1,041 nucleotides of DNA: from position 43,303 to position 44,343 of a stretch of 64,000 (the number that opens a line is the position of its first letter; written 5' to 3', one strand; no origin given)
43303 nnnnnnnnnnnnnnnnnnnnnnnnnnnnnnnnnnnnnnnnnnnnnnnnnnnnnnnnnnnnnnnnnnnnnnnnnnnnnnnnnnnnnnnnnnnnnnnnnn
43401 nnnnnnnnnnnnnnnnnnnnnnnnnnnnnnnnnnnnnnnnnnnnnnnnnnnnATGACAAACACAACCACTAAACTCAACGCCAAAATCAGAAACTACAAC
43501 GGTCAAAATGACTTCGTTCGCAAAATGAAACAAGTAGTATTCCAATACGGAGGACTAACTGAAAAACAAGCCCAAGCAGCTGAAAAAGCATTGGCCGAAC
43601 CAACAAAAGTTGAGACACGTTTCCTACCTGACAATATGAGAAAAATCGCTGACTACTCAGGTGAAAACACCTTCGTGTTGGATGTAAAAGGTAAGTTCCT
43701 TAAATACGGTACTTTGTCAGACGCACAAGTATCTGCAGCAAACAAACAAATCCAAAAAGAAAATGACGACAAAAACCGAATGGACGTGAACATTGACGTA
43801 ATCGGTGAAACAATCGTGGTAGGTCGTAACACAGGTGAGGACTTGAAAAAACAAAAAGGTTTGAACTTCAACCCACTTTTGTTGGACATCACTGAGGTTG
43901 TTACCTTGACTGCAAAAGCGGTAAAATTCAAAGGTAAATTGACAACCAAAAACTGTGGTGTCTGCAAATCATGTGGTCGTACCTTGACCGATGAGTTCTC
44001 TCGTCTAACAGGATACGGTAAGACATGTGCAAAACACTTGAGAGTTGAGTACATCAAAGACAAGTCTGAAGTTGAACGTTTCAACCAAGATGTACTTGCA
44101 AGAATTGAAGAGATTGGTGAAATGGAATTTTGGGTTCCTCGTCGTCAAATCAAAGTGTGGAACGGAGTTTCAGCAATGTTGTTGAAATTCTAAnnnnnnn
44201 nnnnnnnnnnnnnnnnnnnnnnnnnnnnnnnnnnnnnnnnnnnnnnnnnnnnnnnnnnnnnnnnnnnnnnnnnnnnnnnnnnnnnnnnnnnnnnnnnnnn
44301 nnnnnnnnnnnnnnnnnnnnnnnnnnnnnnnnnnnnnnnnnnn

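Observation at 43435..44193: Early gene with host high-expression codon usage, internal duplication and zinc ribbon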

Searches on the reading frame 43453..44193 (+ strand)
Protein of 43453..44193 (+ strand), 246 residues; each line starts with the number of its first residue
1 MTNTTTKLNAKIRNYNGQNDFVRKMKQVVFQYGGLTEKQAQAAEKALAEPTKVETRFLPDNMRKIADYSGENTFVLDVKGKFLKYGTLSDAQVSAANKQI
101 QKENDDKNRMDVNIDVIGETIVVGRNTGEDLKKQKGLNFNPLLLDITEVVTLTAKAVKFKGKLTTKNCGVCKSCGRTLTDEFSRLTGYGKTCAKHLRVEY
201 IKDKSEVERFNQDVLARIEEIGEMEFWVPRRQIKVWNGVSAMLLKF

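Call 7: search_protein_families(library=pfam, proteins=[window:43453-44193:+], max_evalue=1)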
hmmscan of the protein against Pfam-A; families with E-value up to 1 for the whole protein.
window:43453-44193:+ (246 aa): 3 families
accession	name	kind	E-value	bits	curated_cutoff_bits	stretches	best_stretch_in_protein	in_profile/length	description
PF19474.4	DUF6011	-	6e-08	32.5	26.6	1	169-197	9-37/37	Family of unknown function (DUF6011)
PF14495.11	Cytochrom_C550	-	0.11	12.7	27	1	147-182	16-51/136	Cytochrome c-550 domain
PF12848.13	ABC_tran_Xtn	-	0.14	12.7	25.9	1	7-55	25-75/85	ABC transporter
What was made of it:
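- On Pfam DUF6011 (PF19474): 32.5 bits against a cut-off of 26.6, E=6e-8, aa 169-197 (call 7).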

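Call 8: search_protein_families(library=phrogs, proteins=[window:43453-44193:+], max_evalue=1)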
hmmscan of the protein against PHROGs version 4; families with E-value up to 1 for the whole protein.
window:43453-44193:+ (246 aa): 8 families
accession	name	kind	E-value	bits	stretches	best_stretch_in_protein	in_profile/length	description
phrog_4046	-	unknown function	1.3e-11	45.5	3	17-54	125-162/301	-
phrog_6032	-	unknown function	9.6e-06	26.5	1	166-204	244-284/296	-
phrog_25989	-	unknown function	1.3e-05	26.4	1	170-209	4-43/70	-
phrog_636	-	unknown function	0.00099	20.4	1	167-200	203-237/254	-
phrog_27218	-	unknown function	0.0014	19.5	1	14-50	57-93/192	-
phrog_10714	-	unknown function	0.047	14.9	1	149-181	69-102/109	-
phrog_12580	-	unknown function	0.057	13.6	1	157-194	217-254/256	-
phrog_20259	-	unknown function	0.12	13.3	1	167-196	108-137/140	-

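Call 10: search_dna_similar(query=window:43453-44193:+, collection=phages, mode=protein, max_evalue=0.001)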
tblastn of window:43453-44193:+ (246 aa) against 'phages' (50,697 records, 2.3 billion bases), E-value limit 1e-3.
Records with a match: 4; places in all: 4; records where one place covers at least 80% of the query: 0.
Best place of each record, by identity: <60% 4.
By first word of the organism name: Lysinibacillus 2; Bacillus 2.
By host as written in the record: Lysinibacillus fusiformis 2; Bacillus megaterium str. ATCC 43725 2.
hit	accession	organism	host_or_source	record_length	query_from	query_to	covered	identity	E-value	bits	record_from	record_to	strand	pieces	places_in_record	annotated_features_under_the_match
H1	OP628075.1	Lysinibacillus phage vB_LfM_LysYB1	Lysinibacillus fusiformis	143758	157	235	32%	35.4%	1e-4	49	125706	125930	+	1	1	hypothetical protein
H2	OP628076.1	Lysinibacillus phage vB_LfM_LysYB2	Lysinibacillus fusiformis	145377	157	235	32%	35.4%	1e-4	49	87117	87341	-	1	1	hypothetical protein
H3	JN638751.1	Bacillus phage G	Bacillus megaterium str. ATCC 43725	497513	131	233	42%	27.2%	4e-4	47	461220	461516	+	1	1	639: gp639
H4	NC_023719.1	Bacillus phage G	Bacillus megaterium str. ATCC 43725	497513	131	233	42%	27.2%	4e-4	47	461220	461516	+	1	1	639: gp639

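Call 12: find_homologous_proteins(query=window:43453-44193:+, max_evalue=0.001)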
Query window:43453-44193:+ (246 aa): 360 proteins with E <= 0.001 among 685 candidates; the best 120 are listed.
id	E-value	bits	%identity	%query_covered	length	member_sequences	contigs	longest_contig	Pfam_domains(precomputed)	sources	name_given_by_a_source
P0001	1.5e-156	537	99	100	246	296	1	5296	PF19474.5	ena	-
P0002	3.5e-147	506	94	99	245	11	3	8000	PF19474.5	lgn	-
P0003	4.1e-142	490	90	99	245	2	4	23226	PF19474.5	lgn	-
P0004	1.7e-137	475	86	99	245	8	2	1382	PF19474.5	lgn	-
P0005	1.7e-126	439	79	99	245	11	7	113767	PF19474.5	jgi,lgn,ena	jgi:hypothetical protein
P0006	8.4e-126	437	89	91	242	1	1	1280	PF19474.5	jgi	-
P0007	1.3e-123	429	79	99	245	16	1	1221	PF19474.5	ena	-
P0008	1.4e-122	426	79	99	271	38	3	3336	PF19474.5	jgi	jgi:hypothetical protein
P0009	4.7e-122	424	77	99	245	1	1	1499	PF19474.5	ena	-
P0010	8.9e-122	423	77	99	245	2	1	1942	PF19474.5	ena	-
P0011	2.9e-121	422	77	99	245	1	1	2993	PF19474.5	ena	-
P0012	1.8e-120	419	76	99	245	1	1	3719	PF19474.5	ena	-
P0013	1.8e-118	413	75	99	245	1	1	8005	PF19474.5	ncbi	-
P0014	2.5e-118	412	75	99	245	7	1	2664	PF19474.5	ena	-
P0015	2.5e-118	412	76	99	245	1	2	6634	PF19474.5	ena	-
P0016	1.9e-117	409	75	99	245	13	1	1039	PF19474.5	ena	-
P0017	1.2e-116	407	74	99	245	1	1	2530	PF19474.5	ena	-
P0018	5.0e-114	398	73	99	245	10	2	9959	PF19474.5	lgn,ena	-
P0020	1.8e-112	393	73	99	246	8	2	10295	PF19474.5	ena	-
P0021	5.3e-110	385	77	90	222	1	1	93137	PF19474.5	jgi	-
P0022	8.7e-110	384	77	90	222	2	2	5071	PF19474.5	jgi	-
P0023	4.2e-108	379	76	90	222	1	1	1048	PF19474.5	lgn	-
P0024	1.9e-107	376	76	90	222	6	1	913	PF19474.5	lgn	-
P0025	1.1e-94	335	64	99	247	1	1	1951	PF19474.5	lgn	-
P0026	2.7e-93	330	61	99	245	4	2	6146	PF19474.5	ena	-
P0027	2.8e-93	330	63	99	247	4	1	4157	PF19474.5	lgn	-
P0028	1.8e-91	324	62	99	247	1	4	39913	PF19474.5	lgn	-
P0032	1.1e-81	292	56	96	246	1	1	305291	-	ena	-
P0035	1.1e-80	289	56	96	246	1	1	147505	-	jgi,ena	jgi:hypothetical protein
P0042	6.1e-79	283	55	100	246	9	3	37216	-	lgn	-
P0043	2.2e-78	281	53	99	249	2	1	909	PF19474.5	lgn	-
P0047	7.2e-78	280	55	96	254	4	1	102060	-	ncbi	-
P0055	1.3e-76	276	55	95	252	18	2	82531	PF19474.5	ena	-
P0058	1.9e-76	275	51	99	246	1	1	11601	PF19474.5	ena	-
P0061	2.4e-76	275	54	95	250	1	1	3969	PF19474.5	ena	-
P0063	2.9e-76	274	54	97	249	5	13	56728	PF19474.5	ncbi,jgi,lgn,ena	jgi:hypothetical protein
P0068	5.2e-76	274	54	95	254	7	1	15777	PF19474.5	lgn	-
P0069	5.5e-76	274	51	96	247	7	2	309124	-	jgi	jgi:hypothetical protein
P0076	1.4e-75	272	54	94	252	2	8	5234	PF19474.5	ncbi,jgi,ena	jgi:hypothetical protein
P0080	2.3e-75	272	52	98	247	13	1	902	PF19474.5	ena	-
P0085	3.4e-75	271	54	95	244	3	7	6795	PF19474.5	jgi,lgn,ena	jgi:predicted metal-dependent hydrolase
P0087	7.1e-75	270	50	93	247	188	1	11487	PF19474.5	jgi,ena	jgi:hypothetical protein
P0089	8.9e-75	270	51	96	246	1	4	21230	PF19474.5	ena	-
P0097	1.5e-74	269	52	98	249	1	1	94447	-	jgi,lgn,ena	jgi:hypothetical protein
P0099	1.6e-74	269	49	96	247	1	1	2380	PF19474.5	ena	-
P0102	1.8e-74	269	54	95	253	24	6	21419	PF19474.5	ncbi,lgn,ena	-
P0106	2.2e-74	268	51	96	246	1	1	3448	PF19474.5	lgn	-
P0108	2.3e-74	268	50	93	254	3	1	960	PF19474.5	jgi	-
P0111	3.1e-74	268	52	95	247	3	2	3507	PF19474.5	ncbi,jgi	jgi:hypothetical protein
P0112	3.5e-74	268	48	96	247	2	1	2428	PF19474.5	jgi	jgi:ribosomal protein L9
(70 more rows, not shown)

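Call 14: search_solved_structures(query=window:43453-44193:+, max_evalue=10, show_alignments=3)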
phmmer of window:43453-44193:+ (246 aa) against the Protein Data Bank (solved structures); distinct sequences matched with E-value up to 10: 3.
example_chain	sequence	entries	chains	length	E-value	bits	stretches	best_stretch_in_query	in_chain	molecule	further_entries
5owv_C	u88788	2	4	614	0.031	17.5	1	112-223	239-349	GTP-binding protein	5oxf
6l6i_A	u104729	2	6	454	1.8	11.7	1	49-90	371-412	Acid-sensing ion channel 1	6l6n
7cfs_A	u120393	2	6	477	1.9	11.6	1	49-90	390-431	Acid-sensing ion channel 1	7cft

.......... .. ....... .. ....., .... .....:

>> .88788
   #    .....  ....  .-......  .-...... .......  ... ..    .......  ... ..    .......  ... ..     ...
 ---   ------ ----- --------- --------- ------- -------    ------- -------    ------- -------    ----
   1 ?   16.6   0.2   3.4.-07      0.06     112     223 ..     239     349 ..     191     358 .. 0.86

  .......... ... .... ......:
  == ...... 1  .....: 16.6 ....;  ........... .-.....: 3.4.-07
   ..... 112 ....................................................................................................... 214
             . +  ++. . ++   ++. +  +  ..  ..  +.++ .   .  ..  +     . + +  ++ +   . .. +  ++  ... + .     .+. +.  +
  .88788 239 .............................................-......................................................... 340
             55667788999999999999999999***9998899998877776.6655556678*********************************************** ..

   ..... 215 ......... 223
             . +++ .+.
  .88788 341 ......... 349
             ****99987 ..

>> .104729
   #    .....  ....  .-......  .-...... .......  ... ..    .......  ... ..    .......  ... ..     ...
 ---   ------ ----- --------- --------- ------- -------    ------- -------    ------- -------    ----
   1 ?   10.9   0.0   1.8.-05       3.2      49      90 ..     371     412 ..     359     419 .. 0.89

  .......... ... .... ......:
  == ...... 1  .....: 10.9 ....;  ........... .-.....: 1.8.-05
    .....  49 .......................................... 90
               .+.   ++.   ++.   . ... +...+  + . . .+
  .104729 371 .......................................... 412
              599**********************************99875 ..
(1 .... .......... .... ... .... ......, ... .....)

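Call 18: find_encoding_contigs(protein=P0069, flank=6000, max_places=2)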
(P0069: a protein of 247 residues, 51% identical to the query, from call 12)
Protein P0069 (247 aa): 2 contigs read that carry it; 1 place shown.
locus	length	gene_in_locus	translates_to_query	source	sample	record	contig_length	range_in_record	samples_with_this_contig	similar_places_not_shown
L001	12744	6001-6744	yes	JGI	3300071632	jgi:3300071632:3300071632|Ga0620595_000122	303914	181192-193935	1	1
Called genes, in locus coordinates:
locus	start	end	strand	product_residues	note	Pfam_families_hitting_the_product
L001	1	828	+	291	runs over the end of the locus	-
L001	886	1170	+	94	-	-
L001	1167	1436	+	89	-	-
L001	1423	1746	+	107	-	-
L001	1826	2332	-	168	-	-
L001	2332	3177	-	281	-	-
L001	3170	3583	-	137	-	-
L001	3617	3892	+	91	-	-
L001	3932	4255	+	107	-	-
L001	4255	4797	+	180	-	PF01464:SLT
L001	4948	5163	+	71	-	-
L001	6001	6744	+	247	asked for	-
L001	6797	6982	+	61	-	-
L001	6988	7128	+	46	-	-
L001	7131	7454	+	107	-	-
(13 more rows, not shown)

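Call 19: find_encoding_contigs(protein=P0005, flank=6000, max_places=2)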
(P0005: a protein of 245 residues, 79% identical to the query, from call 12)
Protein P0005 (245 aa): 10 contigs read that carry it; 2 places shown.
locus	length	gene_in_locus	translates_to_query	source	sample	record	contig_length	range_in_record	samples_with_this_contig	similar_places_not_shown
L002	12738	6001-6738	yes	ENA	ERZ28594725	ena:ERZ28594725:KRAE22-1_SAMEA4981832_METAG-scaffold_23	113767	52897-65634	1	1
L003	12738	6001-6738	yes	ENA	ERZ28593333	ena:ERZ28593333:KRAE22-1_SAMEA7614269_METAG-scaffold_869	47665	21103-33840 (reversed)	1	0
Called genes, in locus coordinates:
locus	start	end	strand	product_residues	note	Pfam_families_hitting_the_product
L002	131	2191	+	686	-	PF13191:AAA_16 (weak), PF00004:AAA, PF17871:AAA_lid_9, PF00158:Sigma54_activat (weak), PF00004:AAA (weak), PF07724:AAA_2, PF07728:AAA_5, PF10431:ClpB_D2-small, +5 more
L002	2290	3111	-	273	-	PF01546:Peptidase_M20 (weak)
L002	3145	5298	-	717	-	-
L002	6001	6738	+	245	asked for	PF19474:DUF6011 (weak)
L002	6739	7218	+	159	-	PF03013:Pyr_excise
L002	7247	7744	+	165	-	PF01844:HNH, PF13395:HNH_4, PF14279:HNH_5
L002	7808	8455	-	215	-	-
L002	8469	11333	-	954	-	-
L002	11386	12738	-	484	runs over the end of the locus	-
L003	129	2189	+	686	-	PF13191:AAA_16 (weak), PF00004:AAA, PF17871:AAA_lid_9, PF00158:Sigma54_activat (weak), PF00004:AAA (weak), PF07724:AAA_2, PF07728:AAA_5, PF10431:ClpB_D2-small, +6 more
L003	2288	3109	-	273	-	PF01546:Peptidase_M20 (weak)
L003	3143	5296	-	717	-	-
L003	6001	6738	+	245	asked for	PF19474:DUF6011 (weak)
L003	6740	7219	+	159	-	PF03013:Pyr_excise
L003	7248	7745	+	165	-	PF01844:HNH, PF13395:HNH_4, PF14279:HNH_5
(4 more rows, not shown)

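Call 21: find_encoding_contigs(protein=P0032, flank=6000, max_places=1)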
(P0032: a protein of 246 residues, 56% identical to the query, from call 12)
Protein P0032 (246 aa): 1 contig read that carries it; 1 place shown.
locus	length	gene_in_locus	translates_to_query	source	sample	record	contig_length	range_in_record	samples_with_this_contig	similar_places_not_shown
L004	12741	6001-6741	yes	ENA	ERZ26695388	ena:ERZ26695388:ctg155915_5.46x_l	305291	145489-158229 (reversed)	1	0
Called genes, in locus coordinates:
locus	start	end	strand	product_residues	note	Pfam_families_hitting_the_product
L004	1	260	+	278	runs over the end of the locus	-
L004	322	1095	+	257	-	-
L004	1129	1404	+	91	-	-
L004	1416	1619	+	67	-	-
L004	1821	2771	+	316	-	PF01145:Band_7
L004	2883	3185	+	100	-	-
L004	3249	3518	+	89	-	-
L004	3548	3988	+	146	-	PF19174:DUF5856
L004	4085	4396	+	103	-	-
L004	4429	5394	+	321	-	-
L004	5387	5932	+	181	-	-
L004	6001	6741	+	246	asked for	-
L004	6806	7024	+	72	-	-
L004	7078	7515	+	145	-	-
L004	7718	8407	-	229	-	PF21798:DUF6878 (weak)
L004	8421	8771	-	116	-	PF21866:DUF6915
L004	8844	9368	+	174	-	-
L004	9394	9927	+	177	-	-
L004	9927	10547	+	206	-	-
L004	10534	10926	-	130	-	-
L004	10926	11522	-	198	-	-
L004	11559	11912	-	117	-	-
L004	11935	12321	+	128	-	-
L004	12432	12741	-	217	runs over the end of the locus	-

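Call 22: find_encoding_contigs(protein=P0087, flank=6000, max_places=1)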
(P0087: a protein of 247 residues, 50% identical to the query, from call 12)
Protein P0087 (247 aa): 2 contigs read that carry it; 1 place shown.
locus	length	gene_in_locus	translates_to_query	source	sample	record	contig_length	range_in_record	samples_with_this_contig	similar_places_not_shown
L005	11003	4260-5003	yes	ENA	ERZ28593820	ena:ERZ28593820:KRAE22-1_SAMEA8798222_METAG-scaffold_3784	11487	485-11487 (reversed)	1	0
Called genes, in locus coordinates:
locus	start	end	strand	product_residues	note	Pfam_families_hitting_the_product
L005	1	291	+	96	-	?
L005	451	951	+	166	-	-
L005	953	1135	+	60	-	-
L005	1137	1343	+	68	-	-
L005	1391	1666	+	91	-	-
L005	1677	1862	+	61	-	-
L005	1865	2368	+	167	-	-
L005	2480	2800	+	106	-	-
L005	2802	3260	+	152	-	PF19174:DUF5856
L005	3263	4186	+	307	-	-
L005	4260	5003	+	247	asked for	PF19474:DUF6011 (weak)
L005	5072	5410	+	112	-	-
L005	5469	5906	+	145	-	-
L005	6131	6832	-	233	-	PF21798:DUF6878 (faint)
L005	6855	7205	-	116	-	PF21866:DUF6915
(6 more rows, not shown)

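Call 24: search_protein_representatives(protein=window:43453-44193:+)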
Query: 246 residues. Proteins with E-value up to 0.001 (for the whole library): 216; up to 1e-10: 67; up to 1e-30: 11. The best 150 are listed.
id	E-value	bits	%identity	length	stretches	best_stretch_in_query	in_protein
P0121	3.8e-78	279.0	55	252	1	6-238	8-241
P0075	3.6e-76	272.5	89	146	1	3-147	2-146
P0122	9.9e-65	235.1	43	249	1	2-245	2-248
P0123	3.0e-53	197.5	41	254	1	12-243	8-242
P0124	2.4e-49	184.8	41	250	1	4-240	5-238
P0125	5.1e-49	183.7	50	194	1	63-240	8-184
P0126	5.1e-42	160.8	49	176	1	9-180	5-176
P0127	1.4e-39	152.8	51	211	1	1-152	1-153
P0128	1.7e-34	136.2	54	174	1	129-240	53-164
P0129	1.6e-31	126.4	50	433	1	133-245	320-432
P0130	3.5e-31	125.3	57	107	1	143-239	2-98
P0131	1.2e-30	123.5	40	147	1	106-245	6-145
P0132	7.9e-30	120.9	35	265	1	10-234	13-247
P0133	1.3e-28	116.9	40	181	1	60-233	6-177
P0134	1.6e-28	116.6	39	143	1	109-246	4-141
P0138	7.4e-25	104.6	32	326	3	109-234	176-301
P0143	1.2e-22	97.3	33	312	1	53-230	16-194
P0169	7.2e-14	68.7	35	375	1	65-235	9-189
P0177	4.8e-13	66.0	33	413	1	65-234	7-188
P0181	1.6e-12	64.3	31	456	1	65-235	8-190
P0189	2.2e-10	57.3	28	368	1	64-229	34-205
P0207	9.8e-09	51.9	28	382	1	13-228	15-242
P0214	1.7e-08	51.1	31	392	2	120-238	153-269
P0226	1.1e-07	48.4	26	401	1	26-226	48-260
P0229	1.7e-07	47.9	23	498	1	65-226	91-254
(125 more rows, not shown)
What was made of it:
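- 43642..43755 (+): Repeat 2 (aa 64-101). This is the copy that belongs to the conserved core of the wider family. Distant homologues match aa ~65-235 (call 24).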

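Call 25: search_protein_families(library=pfam, proteins=[P0129, P0181, P0177, P0229, P0169, P0214, P0226, P0207, P0189, P0138], max_evalue=0.01)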
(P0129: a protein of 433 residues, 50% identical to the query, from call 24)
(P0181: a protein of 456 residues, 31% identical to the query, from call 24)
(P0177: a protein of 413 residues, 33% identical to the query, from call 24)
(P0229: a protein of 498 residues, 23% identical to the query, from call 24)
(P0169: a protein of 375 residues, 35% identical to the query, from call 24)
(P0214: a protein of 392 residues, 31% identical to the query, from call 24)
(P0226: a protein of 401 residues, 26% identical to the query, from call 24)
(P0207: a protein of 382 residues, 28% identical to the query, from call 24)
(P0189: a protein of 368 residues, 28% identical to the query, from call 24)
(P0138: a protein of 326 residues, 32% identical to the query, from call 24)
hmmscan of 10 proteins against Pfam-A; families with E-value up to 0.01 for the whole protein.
P0129 (433 aa): 4 families
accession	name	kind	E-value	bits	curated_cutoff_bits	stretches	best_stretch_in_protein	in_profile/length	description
PF24836.1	NQRA_2nd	-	8.8e-50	169.1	25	1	76-216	4-144/145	NqrA second alpha/beta domain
PF05896.17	NQRA_N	-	6.9e-19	68.3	25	1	1-57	38-94/94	NqrA N-terminal barrel-sandwich hybrid domain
PF11973.14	NQRA_SLBB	-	7.4e-17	62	27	1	222-270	1-49/51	NQRA C-terminal domain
PF19474.4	DUF6011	-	1.6e-10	40.8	26.6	1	356-383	9-36/37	Family of unknown function (DUF6011)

P0181 (456 aa): 1 family
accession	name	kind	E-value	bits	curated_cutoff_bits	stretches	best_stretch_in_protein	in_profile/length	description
PF19474.4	DUF6011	-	1.1e-09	38.1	26.6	1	120-150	7-37/37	Family of unknown function (DUF6011)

P0177 (413 aa): 1 family
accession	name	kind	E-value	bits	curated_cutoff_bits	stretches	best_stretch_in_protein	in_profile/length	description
PF19474.4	DUF6011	-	8e-11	41.7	26.6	1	119-149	7-37/37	Family of unknown function (DUF6011)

P0229 (498 aa): 2 families
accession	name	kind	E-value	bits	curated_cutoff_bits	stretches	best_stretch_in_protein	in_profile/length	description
PF19474.4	DUF6011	-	1.5e-08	34.5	26.6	1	198-225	10-37/37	Family of unknown function (DUF6011)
PF15643.12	Tox-PL-2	-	0.0038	17.9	25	0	33-77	3-47/103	Papain fold toxin 2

P0169 (375 aa): 1 family
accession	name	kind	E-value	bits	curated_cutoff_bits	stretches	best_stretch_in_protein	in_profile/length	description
PF19474.4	DUF6011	-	4.2e-11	42.6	26.6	1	120-148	8-36/37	Family of unknown function (DUF6011)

P0214 (392 aa): 1 family
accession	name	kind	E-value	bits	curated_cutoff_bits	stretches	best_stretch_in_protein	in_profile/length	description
PF19474.4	DUF6011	-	3.4e-09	36.5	26.6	1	202-228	10-36/37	Family of unknown function (DUF6011)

P0226 (401 aa): 1 family
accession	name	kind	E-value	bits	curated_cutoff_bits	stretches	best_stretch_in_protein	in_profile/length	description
PF19474.4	DUF6011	-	6.2e-09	35.7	26.6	1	204-231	10-37/37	Family of unknown function (DUF6011)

P0207 (382 aa): 1 family
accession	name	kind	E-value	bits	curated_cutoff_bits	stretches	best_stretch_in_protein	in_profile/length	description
PF19474.4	DUF6011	-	9.7e-10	38.3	26.6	1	185-212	10-37/37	Family of unknown function (DUF6011)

P0189 (368 aa): 1 family
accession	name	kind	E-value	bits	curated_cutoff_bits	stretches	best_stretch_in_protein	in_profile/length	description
PF19474.4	DUF6011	-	1.1e-11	44.5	26.6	1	145-173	9-37/37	Family of unknown function (DUF6011)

P0138 (326 aa): 1 family
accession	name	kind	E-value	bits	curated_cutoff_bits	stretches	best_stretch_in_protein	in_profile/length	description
PF19474.4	DUF6011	-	5.4e-08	32.7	26.6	1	231-264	4-37/37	Family of unknown function (DUF6011)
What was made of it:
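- Tried and rejected: P0129, with NqrA domains, looks like a chimeric or read-through gene call (call 25).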

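Call 26: predict_structure(alignment_id=A1)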
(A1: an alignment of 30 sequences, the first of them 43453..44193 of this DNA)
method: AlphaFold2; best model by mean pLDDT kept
length: 246 residues; sequences in the alignment: 30
mean_pLDDT: 86.4   pTM: 0.61
mean pLDDT of the five models: 86.4, 86.1, 85.6, 84.6, 83.6
residues with pLDDT >= 90: 85; 70-90: 151; 50-70: 8; < 50: 2
segments of 3 or more residues with pLDDT < 50: none
pLDDT, mean of each block of 10 residues (from residue 1): 69 85 90 87 85 82 90 93 88 92 82 88 91 86 92 91 78 81 85 86 91 90 91 87 73
secondary structure, 60 per line:
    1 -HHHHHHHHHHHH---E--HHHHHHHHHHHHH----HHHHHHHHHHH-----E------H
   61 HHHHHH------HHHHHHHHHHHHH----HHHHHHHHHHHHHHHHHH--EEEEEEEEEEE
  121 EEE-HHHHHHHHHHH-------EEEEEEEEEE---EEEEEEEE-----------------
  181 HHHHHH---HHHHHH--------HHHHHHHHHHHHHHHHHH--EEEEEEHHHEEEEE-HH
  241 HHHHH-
elements in order: H2-13 H20-32 H37-47 H60-66 H73-85 H90-107 E110-123 H125-135 E143-152 E156-163 H181-186 H190-195 H204-221 E224-229 E233-237 H239-245
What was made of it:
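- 43483..43596 (+): Repeat 1 (aa 11-48), a two-helix module with the motif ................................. Model helices at 20-32 and 37-47 (call 26).
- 43780..43941 (+): First part of the small beta-barrel (aa 110-163: strands 110-123, helix 125-135, strands 143-152 and 156-163). It holds the invariant FNP motif. AlphaFold model, pLDDT 86 (call 26).
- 44062..44187 (+): C-terminal helix (aa 204-221), the last two barrel strands (224-229 and 233-237) and a capping helix. Call 26.
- On DksA/TraR zinc finger: The fourth Cys is absent, and the model shows a beta-barrel rather than a coiled coil before the motif (call 26).
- The AlphaFold model has pLDDT 86 (call 26).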

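Call 33: find_related_loci(query=A1, collection=viral_contigs, flank=8000)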
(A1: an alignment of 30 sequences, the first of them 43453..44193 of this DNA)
Query A1 (246 aa) in viral_contigs; peptide patterns used: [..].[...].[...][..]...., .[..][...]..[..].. (x = any residue, [..] = any of these).
321 stretches matched a pattern; 180 encode a relative of the query (tblastn E <= 1e-3); the best 80 are kept; 80 distinct loci.
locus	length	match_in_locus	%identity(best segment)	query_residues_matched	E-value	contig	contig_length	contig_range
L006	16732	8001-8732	98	3-246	5e-161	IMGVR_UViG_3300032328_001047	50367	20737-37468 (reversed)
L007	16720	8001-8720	94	7-246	1e-153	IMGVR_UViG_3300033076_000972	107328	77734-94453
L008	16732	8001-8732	79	3-246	1e-133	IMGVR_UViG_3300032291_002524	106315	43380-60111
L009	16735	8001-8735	79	3-246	3e-130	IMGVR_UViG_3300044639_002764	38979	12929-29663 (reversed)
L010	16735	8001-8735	79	3-246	3e-130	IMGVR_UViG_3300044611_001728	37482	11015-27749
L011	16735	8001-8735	79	3-246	3e-130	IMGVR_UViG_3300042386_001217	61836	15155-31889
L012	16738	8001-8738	61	1-246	6e-101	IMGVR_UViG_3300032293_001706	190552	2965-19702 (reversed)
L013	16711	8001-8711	56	10-246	4e-88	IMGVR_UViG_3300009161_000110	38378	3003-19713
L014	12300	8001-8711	56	10-246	1e-85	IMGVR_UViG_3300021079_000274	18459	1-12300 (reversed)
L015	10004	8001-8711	56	10-246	1e-85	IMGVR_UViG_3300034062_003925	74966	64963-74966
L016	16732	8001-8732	53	1-245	9e-85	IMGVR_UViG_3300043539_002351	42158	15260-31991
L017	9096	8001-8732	53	1-245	8e-85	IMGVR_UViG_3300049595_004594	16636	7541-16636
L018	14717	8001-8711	56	10-246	5e-85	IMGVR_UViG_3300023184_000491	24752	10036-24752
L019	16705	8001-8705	55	11-245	3e-84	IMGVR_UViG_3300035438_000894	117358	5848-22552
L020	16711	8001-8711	55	11-246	2e-84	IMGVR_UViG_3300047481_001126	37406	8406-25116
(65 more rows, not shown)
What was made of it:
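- The protein is basic and conserved in both ~110-kb and ~300-kb phages (calls 18, 21, 33).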
